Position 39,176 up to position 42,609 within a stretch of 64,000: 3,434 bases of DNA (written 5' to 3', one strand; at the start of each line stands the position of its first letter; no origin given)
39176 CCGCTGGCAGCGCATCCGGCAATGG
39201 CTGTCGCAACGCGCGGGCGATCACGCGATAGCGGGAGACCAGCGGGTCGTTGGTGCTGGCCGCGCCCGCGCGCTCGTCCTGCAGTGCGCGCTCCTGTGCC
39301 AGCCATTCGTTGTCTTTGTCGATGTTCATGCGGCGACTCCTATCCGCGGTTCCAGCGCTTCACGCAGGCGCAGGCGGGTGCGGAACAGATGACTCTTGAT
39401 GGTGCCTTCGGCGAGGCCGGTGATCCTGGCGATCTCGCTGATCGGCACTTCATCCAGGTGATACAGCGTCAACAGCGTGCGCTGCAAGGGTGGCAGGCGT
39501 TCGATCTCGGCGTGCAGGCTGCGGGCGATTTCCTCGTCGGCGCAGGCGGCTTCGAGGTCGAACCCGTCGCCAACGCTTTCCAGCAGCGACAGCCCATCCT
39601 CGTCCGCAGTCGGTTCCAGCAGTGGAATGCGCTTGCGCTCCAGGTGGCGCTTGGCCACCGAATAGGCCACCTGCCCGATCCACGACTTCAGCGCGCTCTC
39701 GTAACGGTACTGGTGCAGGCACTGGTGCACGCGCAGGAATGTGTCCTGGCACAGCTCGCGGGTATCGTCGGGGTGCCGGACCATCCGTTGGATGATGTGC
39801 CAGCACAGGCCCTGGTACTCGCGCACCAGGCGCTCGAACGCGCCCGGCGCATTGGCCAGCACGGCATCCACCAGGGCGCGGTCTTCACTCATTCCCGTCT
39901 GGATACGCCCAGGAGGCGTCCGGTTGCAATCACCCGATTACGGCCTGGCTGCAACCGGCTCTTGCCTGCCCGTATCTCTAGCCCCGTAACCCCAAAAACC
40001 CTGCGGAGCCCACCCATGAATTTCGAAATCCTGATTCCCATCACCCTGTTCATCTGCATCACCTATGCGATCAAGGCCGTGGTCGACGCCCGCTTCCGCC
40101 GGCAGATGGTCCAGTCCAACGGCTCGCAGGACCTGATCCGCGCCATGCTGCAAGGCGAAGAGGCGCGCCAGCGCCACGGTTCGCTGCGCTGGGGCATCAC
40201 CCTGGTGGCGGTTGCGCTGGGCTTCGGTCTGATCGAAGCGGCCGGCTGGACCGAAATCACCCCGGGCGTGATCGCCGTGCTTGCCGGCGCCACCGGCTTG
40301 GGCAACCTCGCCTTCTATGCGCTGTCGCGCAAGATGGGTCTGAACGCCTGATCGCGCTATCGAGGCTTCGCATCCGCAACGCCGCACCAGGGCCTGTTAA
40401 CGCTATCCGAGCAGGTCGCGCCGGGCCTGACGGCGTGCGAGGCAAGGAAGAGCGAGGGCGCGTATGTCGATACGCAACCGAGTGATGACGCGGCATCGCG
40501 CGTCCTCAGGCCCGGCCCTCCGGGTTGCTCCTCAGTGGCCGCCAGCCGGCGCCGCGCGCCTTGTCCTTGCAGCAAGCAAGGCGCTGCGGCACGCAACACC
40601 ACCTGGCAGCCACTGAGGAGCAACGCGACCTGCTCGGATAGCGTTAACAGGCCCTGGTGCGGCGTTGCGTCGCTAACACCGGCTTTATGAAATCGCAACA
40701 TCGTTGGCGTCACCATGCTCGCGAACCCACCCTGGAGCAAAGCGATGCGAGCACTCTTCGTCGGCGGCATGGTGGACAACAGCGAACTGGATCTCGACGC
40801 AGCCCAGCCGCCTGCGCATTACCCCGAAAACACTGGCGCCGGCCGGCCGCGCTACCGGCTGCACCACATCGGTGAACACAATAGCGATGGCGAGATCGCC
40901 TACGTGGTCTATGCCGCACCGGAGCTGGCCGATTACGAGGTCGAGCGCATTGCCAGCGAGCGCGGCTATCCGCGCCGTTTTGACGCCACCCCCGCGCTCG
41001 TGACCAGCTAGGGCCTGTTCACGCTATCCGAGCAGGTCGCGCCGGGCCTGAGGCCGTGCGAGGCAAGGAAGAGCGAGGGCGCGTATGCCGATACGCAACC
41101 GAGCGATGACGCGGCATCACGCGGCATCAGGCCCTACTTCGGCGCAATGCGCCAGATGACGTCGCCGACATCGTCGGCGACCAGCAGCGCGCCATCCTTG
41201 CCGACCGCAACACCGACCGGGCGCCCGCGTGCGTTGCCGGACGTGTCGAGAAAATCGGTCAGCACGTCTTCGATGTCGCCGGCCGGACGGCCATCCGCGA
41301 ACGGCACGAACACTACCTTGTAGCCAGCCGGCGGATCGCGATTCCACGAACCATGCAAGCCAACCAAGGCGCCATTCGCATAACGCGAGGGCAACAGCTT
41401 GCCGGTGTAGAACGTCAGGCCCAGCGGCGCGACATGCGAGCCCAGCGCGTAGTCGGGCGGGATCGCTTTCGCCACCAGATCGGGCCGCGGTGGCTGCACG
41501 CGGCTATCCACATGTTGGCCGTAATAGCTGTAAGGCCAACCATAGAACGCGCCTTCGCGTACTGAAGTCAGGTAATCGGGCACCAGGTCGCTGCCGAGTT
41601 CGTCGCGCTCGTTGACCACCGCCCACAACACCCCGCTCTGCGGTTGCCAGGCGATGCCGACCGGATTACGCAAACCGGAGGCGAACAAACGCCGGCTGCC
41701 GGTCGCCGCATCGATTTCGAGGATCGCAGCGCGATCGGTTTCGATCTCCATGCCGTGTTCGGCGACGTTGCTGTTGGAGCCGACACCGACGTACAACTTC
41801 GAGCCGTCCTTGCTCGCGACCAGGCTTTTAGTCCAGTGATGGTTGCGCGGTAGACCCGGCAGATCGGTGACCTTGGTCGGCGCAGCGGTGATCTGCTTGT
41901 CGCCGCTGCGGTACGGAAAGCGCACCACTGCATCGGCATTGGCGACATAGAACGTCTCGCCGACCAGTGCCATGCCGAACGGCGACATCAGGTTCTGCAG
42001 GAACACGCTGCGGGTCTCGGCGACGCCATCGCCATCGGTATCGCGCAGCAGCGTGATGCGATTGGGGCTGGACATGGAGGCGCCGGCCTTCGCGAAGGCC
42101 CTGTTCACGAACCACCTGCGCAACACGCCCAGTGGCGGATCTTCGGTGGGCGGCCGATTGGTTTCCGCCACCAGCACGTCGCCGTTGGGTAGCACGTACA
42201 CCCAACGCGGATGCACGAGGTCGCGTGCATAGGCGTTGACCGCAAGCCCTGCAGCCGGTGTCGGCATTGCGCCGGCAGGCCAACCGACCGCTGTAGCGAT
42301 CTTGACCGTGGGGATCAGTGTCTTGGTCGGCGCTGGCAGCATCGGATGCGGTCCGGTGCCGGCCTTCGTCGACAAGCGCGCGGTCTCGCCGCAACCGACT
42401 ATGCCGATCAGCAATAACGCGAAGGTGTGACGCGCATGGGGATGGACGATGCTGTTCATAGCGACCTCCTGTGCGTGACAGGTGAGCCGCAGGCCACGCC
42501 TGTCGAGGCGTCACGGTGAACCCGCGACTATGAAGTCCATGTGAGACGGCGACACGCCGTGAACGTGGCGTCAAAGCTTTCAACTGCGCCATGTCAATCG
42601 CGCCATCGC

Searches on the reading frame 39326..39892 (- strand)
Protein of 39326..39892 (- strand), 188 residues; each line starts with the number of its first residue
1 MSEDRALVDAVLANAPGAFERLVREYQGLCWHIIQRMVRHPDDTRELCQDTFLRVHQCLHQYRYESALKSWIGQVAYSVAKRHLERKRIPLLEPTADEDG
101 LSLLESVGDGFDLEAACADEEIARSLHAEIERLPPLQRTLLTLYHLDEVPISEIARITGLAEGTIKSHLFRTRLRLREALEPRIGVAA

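Call 79: find_encoding_contigs(protein=window:39326-39892:-, flank=4000, max_places=6)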
Protein window:39326-39892:- (188 aa): no gene with exactly this product is on record in the collection.

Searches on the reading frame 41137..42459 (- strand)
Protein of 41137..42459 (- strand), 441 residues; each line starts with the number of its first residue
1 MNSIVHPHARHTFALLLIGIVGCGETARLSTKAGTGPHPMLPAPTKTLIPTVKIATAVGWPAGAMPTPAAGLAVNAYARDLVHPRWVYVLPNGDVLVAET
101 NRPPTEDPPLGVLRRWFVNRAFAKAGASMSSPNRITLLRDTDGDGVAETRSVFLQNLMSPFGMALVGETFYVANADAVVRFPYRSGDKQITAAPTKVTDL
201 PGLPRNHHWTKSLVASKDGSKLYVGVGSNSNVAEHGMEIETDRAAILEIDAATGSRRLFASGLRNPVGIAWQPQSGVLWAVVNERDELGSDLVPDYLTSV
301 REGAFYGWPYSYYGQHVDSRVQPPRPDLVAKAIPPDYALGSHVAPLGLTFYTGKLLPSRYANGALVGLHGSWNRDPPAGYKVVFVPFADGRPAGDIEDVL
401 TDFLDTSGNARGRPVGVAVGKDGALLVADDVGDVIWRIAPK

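Call 80: find_homologous_proteins(query=window:41137-42459:-, max_evalue=1e-120)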
Query window:41137-42459:- (441 aa): 7993 proteins with E <= 1e-120 among 8000 candidates; the best 120 are listed.
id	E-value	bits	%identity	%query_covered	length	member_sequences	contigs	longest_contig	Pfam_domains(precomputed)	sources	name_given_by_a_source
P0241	1.5e-273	925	91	100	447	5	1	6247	PF23500.2,PF22807.3,PF01436.28,PF07995.18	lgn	-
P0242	1.6e-271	919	91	100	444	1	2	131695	PF23500.2,PF22807.3,PF07995.18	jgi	-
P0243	2.8e-222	756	77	99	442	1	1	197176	PF23500.2,PF22807.3,PF01436.28,PF07995.18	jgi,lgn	jgi:glucose/arabinose dehydrogenase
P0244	2.0e-220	750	77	95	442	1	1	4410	PF23500.2,PF22807.3,PF01436.28,PF07995.18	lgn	-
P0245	1.1e-218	745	77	95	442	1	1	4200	PF23500.2,PF22807.3,PF07995.18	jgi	-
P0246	1.2e-218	744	75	99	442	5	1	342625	PF23500.2,PF22807.3,PF01436.28,PF07995.18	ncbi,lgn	ncbi:PQQ-dependent sugar dehydrogenase [Lysobacter sp. P5_B9]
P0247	1.2e-218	744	74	99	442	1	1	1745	PF23500.2,PF22807.3,PF01436.28,PF07995.18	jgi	jgi:glucose/arabinose dehydrogenase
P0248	1.6e-217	741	77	95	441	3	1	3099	PF23500.2,PF22807.3,PF07995.18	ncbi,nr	ncbi:MAG TPA: sorbosone dehydrogenase family protein [Lysobacter sp.]|nr:sorbosone dehydrogenase fam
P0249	1.8e-217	741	75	95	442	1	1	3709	PF23500.2,PF22807.3,PF07995.18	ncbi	-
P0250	2.9e-217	740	74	99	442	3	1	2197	PF23500.2,PF22807.3,PF01436.28,PF07995.18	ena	-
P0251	4.5e-217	739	76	95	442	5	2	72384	PF23500.2,PF22807.3,PF07995.18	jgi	-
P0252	2.4e-216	737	75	98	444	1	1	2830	PF23500.2,PF22807.3,PF01436.28,PF07995.18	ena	-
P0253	4.9e-216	736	75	95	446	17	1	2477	PF23500.2,PF22807.3,PF01436.28,PF07995.18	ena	-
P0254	5.8e-216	736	75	97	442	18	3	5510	PF23500.2,PF22807.3,PF07995.18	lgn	-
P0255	1.1e-215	735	74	98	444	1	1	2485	PF23500.2,PF22807.3,PF01436.28,PF07995.18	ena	-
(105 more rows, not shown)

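Call 81: find_encoding_contigs(protein=P0242, flank=3000, max_places=2)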
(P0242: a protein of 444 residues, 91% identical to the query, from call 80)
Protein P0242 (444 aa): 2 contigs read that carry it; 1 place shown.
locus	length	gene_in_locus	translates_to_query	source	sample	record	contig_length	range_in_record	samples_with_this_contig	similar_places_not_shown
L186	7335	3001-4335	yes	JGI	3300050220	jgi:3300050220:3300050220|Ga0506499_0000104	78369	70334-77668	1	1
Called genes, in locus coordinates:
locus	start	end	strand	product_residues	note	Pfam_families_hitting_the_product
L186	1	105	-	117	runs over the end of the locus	PF03992:ABM (weak)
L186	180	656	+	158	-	PF13404:HTH_AsnC-type, PF13412:HTH_24, PF01037:AsnC_trans_reg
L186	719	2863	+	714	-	PF07715:Plug, PF00593:TonB_dep_Rec_b-barrel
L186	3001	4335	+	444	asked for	PF23500:DUF7133, PF22807:TrAA12, PF07995:GSDH, PF22807:TrAA12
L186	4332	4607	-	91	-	-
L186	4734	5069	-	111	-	PF19762:DUF6249 (weak)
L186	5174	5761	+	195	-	PF04542:Sigma70_r2, PF08281:Sigma70_r4_2, PF04545:Sigma70_r4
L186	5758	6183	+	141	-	-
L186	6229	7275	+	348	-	PF05175:MTS, PF08242:Methyltransf_12 (weak), PF13649:Methyltransf_25 (weak)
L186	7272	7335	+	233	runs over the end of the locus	PF00849:PseudoU_synth_2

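Call 82: find_encoding_contigs(protein=P0241, flank=3000, max_places=2)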
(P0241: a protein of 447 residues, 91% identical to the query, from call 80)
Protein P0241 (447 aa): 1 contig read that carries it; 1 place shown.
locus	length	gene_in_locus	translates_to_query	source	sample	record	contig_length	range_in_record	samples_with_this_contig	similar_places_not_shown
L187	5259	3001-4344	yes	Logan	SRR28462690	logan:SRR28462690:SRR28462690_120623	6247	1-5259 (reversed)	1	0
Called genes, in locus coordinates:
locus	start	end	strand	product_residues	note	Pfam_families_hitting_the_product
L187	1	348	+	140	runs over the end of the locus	PF13670:PepSY_2, PF03413:PepSY (faint), PF13670:PepSY_2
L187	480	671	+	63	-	-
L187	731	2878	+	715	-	PF07715:Plug, PF00593:TonB_dep_Rec_b-barrel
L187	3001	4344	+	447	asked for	PF23500:DUF7133, PF01436:NHL (faint), PF22807:TrAA12, PF07995:GSDH, PF22807:TrAA12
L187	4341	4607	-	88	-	-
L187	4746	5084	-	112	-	PF19762:DUF6249 (weak)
